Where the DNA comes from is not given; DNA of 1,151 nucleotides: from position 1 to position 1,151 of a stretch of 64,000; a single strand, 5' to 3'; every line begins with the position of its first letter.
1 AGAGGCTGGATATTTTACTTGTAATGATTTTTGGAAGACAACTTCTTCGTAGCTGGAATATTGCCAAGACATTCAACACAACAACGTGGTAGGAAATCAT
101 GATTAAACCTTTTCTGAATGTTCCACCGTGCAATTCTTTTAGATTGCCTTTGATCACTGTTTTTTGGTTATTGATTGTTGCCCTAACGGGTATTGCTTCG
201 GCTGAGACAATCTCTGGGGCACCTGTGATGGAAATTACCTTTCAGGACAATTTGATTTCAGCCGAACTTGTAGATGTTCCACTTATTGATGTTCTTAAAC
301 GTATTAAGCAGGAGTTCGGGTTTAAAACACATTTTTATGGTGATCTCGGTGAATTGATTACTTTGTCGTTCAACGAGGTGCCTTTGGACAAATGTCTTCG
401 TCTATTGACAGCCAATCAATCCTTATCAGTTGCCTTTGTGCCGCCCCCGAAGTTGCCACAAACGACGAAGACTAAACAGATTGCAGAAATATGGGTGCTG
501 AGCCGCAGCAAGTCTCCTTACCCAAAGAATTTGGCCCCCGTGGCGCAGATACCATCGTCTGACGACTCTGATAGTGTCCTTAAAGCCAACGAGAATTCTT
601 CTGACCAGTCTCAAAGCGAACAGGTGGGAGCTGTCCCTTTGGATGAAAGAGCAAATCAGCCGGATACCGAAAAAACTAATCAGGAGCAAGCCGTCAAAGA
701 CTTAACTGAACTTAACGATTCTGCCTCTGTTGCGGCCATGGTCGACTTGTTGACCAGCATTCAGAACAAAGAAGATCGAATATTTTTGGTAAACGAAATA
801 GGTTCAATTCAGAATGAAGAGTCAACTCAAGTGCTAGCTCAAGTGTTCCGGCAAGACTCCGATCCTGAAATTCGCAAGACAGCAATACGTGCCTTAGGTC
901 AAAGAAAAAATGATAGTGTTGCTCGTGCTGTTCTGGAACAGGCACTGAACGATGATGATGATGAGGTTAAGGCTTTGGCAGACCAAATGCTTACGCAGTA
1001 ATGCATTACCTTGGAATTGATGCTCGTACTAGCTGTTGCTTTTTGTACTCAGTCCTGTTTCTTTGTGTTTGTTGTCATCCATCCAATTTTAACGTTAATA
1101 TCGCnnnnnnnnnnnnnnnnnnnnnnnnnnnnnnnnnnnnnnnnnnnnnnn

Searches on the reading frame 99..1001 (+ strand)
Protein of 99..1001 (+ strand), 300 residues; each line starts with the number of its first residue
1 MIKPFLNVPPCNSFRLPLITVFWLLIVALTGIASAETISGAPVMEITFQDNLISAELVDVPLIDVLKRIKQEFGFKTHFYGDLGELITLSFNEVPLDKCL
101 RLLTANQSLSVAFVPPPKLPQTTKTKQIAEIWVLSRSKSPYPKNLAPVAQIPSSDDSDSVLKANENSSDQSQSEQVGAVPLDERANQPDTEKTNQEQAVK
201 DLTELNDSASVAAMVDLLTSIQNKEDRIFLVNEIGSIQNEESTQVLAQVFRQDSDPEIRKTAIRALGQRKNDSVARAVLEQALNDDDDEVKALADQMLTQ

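Call 54: search_protein_families(library=pfam, proteins=[window:99-1001:+], max_evalue=0.0001)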
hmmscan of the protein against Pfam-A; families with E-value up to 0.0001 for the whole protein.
window:99-1001:+ (300 aa): 1 family
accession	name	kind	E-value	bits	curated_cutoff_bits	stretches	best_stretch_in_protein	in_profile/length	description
PF13646.12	HEAT_2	-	1.8e-15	57.4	27.7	1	213-297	3-86/88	HEAT repeats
